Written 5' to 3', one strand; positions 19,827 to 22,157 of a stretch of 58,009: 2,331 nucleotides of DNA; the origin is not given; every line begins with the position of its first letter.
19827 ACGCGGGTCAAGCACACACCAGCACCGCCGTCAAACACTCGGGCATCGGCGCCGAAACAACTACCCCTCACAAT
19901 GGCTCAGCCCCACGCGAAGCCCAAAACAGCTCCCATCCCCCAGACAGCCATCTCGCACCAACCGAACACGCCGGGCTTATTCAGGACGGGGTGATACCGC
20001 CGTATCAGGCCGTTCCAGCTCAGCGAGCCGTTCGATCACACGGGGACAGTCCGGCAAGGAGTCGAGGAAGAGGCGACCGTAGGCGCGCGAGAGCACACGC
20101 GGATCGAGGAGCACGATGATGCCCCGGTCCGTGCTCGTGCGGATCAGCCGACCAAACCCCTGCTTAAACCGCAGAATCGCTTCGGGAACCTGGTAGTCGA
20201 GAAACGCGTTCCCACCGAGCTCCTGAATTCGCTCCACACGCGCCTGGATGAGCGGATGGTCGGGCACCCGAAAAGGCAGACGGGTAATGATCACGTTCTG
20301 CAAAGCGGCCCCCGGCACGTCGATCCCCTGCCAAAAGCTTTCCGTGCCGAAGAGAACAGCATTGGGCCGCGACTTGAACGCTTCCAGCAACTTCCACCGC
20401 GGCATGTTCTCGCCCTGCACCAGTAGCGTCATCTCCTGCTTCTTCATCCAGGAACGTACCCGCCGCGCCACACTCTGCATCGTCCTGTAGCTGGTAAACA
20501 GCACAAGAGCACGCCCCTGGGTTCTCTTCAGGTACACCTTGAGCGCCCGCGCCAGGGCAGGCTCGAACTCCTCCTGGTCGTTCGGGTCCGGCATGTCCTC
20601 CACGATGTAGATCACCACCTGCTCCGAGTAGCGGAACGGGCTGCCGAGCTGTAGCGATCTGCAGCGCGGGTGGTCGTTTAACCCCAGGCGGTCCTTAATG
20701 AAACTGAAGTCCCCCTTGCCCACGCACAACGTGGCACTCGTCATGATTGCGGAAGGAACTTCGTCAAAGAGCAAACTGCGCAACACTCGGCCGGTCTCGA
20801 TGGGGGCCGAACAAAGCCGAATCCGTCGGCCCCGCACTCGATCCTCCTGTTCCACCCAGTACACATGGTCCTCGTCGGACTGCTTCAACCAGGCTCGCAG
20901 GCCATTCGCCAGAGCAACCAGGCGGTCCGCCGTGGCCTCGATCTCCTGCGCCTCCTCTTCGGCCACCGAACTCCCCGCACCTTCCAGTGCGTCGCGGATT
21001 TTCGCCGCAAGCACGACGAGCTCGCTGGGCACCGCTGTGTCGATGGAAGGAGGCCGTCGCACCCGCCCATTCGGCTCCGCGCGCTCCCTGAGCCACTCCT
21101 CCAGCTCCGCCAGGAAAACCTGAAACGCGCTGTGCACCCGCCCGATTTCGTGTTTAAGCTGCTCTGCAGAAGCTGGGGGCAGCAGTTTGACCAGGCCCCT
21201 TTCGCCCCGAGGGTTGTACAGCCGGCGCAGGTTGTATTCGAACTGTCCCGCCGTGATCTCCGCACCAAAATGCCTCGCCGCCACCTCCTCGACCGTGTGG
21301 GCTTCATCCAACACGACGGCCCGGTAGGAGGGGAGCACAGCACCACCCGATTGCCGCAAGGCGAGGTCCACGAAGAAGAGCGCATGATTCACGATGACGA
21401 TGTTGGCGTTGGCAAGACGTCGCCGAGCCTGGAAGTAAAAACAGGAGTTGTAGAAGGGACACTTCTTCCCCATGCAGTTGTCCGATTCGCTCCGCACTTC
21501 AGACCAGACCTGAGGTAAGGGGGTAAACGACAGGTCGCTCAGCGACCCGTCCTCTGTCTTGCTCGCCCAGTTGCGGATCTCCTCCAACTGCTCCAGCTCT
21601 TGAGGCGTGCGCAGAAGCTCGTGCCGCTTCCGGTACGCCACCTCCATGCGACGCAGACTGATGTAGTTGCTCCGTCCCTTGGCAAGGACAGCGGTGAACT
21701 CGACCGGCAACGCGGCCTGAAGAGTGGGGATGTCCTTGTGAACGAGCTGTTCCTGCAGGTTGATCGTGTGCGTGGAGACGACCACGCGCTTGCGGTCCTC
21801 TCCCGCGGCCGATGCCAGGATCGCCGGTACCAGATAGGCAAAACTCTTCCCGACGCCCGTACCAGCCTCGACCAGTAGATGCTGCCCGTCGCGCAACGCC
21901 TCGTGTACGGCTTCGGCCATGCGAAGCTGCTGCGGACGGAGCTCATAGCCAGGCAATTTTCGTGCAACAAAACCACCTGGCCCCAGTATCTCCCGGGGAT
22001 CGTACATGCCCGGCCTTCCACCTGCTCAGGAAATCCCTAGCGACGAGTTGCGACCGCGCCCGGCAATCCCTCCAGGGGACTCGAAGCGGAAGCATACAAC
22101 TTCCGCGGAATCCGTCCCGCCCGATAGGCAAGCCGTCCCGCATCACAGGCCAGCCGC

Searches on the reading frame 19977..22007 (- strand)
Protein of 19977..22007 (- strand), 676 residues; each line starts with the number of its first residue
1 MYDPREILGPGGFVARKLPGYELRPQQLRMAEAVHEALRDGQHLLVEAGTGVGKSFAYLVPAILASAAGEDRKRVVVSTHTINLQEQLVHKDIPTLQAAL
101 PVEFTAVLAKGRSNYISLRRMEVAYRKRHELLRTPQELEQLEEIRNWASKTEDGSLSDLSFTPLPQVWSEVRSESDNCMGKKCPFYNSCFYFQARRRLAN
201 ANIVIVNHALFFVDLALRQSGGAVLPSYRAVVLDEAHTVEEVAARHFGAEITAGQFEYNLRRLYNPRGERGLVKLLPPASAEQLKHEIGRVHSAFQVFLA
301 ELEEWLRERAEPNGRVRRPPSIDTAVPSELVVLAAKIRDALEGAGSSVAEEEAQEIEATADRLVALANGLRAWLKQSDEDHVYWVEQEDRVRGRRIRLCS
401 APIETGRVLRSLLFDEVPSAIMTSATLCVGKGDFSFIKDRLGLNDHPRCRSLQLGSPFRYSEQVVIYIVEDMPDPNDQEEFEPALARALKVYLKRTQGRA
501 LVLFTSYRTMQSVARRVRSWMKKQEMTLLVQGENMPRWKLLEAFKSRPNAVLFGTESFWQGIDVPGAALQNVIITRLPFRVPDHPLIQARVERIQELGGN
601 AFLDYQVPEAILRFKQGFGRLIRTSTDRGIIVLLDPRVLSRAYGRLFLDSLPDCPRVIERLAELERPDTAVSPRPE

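Call 86: search_protein_families(library=pfam, proteins=[window:19977-22007:-], max_evalue=0.00001)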
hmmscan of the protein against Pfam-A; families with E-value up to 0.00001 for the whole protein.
window:19977-22007:- (676 aa): 3 families
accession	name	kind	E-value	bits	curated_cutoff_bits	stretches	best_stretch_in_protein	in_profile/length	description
PF13307.12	Helicase_C_2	-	1.7e-46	158.8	25.3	1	491-653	3-169/170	Helicase C-terminal domain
PF00270.35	DEAD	-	5.2e-14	52.8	26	1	32-140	6-107/167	DEAD/DEAH box helicase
PF06733.21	DEAD_2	-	5.5e-06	26.6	21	0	187-253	104-169/172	DEAD_2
